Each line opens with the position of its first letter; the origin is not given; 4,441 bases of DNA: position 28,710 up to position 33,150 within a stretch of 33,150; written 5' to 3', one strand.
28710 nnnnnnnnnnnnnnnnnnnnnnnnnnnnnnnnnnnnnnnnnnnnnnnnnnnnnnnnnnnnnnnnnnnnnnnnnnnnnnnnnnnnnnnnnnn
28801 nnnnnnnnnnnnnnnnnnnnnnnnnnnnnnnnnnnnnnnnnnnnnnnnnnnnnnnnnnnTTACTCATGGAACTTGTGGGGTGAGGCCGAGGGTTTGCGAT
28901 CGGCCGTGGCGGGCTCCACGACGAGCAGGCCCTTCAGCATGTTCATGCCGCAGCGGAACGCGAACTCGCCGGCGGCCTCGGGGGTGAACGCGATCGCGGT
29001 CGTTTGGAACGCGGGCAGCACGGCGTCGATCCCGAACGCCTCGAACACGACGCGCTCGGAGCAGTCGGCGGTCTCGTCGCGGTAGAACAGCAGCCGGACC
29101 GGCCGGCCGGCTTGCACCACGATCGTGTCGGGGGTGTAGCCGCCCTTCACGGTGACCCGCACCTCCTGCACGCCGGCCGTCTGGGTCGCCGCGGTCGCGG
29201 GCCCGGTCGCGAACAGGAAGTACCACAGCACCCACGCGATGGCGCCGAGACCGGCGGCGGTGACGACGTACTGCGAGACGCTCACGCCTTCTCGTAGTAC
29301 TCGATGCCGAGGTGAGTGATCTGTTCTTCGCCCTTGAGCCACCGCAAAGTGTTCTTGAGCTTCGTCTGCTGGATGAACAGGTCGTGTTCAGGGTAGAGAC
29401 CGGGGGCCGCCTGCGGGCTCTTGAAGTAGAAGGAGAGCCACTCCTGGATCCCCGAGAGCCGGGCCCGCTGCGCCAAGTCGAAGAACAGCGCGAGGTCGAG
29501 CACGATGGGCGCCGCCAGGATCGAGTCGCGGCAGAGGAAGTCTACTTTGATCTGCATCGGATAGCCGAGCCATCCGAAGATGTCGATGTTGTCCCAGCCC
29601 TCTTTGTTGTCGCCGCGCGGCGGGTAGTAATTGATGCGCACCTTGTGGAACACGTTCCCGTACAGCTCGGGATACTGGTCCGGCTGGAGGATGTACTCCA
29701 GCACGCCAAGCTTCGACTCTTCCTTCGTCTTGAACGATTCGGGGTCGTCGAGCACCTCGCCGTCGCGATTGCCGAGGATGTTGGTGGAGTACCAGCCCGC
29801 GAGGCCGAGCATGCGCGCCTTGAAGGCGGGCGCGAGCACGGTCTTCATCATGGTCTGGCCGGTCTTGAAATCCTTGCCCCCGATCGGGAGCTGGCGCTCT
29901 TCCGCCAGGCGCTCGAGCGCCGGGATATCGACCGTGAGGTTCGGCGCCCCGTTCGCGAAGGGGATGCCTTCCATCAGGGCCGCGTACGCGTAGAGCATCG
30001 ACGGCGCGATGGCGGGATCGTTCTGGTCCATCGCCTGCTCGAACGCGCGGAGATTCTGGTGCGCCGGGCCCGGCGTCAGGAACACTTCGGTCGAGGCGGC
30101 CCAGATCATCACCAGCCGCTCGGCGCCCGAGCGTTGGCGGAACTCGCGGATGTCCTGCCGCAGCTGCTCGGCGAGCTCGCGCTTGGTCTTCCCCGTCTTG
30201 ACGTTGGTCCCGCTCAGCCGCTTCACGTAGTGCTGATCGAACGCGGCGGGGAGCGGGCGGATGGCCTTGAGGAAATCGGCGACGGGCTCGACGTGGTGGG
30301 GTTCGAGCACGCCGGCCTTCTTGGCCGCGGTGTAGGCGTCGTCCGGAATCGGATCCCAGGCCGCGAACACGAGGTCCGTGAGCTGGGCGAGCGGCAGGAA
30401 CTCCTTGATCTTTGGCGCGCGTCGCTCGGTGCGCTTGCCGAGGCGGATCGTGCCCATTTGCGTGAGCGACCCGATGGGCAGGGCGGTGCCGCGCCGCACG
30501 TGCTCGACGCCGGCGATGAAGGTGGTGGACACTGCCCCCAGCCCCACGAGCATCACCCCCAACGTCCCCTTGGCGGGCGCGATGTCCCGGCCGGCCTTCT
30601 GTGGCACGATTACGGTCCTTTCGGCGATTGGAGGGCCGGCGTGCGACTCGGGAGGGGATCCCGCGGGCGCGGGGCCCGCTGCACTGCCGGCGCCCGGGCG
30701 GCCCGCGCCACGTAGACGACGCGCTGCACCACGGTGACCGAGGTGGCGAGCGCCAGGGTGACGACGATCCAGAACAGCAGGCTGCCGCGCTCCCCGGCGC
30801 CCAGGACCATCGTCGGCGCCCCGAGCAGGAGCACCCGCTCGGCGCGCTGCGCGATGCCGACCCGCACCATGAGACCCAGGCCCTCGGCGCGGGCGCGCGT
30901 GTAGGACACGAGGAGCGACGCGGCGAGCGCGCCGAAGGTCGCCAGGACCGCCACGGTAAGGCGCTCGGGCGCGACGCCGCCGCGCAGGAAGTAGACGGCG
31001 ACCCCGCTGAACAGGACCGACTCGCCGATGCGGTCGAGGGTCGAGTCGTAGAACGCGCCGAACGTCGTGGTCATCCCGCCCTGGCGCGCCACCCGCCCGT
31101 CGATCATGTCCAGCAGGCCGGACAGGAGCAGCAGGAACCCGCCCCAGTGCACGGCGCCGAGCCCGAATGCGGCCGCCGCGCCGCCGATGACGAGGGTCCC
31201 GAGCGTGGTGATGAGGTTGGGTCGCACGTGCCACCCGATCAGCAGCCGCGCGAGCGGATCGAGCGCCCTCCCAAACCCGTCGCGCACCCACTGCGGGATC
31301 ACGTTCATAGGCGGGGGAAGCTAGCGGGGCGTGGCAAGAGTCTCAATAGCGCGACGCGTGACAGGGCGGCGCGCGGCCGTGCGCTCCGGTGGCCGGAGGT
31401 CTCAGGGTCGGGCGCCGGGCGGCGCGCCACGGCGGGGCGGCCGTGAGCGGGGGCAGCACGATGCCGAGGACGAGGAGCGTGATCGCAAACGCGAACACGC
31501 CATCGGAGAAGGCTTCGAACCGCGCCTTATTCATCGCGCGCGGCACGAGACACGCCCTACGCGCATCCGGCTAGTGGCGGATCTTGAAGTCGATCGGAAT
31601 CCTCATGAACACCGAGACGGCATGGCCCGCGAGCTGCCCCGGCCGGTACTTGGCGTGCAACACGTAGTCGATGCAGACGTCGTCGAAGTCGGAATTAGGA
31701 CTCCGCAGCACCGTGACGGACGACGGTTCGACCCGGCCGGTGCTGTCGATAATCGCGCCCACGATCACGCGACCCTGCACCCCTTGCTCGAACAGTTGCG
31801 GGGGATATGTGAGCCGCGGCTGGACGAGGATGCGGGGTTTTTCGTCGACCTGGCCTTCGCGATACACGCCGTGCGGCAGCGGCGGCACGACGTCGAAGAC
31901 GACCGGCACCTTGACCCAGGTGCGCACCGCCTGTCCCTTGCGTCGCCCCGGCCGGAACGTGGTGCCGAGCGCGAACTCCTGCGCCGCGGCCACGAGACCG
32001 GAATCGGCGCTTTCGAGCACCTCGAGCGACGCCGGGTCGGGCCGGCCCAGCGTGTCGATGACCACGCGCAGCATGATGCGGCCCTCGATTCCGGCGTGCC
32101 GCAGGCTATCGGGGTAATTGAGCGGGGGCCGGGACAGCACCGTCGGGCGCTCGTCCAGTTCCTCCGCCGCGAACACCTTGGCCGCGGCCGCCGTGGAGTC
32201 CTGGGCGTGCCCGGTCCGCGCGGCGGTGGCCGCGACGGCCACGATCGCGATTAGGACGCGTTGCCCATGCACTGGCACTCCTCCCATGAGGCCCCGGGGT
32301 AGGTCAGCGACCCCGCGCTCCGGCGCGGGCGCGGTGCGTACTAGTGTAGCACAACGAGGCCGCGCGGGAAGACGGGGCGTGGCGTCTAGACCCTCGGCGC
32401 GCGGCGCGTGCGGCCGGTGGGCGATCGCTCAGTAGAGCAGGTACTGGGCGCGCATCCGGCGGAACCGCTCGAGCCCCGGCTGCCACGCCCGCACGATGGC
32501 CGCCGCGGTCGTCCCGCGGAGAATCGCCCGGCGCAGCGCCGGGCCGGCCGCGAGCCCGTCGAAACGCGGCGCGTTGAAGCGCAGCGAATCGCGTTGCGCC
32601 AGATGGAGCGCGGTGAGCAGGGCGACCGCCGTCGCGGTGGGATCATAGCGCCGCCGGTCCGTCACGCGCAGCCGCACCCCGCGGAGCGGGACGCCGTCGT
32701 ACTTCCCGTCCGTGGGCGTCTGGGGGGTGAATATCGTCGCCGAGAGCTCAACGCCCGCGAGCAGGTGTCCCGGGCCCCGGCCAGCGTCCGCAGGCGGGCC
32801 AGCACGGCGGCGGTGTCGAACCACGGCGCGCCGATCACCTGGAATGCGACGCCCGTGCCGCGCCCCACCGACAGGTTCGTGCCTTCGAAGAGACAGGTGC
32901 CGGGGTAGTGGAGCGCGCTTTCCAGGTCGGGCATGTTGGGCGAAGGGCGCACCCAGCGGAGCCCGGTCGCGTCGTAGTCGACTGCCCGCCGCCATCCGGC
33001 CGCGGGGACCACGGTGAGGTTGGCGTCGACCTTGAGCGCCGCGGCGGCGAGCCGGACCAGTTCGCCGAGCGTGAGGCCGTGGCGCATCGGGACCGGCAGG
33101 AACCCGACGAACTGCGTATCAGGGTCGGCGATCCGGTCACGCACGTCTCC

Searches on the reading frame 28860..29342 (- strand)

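Call 16: search_protein_families(library=pfam, proteins=[window:28860-29342:-], max_evalue=0.0001)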
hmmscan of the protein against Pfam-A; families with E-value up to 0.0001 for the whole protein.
window:28860-29342:- (160 aa): 1 family
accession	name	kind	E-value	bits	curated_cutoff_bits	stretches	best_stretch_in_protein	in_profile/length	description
PF13473.12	Cupredoxin_1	-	2e-18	66.8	27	1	35-142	3-104/104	Cupredoxin-like domain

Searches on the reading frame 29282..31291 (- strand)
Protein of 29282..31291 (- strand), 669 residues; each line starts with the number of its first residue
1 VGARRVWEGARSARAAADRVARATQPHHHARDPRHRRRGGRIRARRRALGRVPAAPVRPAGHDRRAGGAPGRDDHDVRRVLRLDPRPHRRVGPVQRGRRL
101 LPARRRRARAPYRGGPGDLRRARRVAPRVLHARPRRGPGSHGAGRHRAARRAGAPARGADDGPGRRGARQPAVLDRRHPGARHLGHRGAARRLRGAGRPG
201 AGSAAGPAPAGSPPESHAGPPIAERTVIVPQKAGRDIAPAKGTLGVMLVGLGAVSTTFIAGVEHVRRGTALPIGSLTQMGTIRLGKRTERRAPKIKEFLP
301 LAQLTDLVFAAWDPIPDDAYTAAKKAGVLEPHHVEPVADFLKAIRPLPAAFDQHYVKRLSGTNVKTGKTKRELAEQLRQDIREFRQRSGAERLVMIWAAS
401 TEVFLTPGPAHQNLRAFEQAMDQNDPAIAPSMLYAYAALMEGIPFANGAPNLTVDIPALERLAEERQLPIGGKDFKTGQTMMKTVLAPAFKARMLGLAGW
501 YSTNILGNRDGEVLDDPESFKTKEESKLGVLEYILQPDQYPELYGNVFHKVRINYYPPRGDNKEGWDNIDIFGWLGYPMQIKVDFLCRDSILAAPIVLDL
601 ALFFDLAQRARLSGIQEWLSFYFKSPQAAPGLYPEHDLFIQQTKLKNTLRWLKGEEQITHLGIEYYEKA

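Call 16: search_protein_families(library=pfam, proteins=[window:29282-31291:-], max_evalue=0.0001)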
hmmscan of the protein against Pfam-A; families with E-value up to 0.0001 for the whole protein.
window:29282-31291:- (669 aa): 2 families
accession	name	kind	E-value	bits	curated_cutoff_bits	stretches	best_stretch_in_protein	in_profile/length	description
PF07994.18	NAD_binding_5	-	1.7e-96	323.9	25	1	244-650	1-321/321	Myo-inositol-1-phosphate synthase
PF01658.22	Inos-1-P_synth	-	1.5e-33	115.6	27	1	478-590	1-107/107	Myo-inositol-1-phosphate synthase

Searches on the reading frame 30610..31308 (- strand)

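Call 16: search_protein_families(library=pfam, proteins=[window:30610-31308:-], max_evalue=0.0001)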
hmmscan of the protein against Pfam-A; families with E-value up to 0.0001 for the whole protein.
window:30610-31308:- (232 aa): 1 family
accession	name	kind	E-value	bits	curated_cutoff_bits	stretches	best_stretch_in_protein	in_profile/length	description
PF01066.26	CDP-OH_P_transf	-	1.2e-14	55.4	22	1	29-188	3-148/152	CDP-alcohol phosphatidyltransferase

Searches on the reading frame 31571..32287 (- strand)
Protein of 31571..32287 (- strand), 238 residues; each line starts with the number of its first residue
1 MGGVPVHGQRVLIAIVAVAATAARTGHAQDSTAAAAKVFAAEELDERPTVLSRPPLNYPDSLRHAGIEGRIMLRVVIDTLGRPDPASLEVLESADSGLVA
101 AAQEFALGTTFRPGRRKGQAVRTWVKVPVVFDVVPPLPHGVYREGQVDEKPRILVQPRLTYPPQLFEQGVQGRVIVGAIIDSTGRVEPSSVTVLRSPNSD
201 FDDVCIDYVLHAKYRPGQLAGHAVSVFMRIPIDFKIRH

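Call 16: search_protein_families(library=pfam, proteins=[window:31571-32287:-], max_evalue=0.0001)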
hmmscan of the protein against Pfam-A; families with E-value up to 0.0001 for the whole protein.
window:31571-32287:- (238 aa): 1 family
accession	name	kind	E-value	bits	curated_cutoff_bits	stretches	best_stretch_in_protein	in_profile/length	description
PF03544.19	TonB_C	-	1.6e-26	93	24.6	2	55-132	2-78/79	Gram-negative bacterial TonB protein C-terminal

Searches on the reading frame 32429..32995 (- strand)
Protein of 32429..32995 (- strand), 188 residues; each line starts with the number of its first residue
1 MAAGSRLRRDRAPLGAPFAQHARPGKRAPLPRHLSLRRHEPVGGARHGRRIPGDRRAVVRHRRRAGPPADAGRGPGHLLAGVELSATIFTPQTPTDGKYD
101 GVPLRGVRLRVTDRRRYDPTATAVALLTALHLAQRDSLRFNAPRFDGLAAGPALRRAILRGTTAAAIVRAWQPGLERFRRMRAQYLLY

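Call 16: search_protein_families(library=pfam, proteins=[window:32429-32995:-], max_evalue=0.0001)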
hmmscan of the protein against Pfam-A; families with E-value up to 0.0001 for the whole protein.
window:32429-32995:- (188 aa): 1 family
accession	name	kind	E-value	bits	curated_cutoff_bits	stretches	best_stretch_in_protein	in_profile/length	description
PF20732.2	NamZ_C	-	4.3e-23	83.2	25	1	79-188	46-152/152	Exo-beta-N-acetylmuramidase NamZ, C-terminal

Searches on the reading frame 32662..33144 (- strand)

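Call 16: search_protein_families(library=pfam, proteins=[window:32662-33144:-], max_evalue=0.0001)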
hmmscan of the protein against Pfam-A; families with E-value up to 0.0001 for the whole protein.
window:32662-33144:- (160 aa): 2 families
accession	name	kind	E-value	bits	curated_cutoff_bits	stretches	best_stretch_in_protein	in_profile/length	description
PF07075.17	NamZ_N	-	5e-20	72.2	26.9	1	10-74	138-202/203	Exo-beta-N-acetylmuramidase NamZ, N-terminal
PF20732.2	NamZ_C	-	2.1e-15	58.2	25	1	79-121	2-44/152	Exo-beta-N-acetylmuramidase NamZ, C-terminal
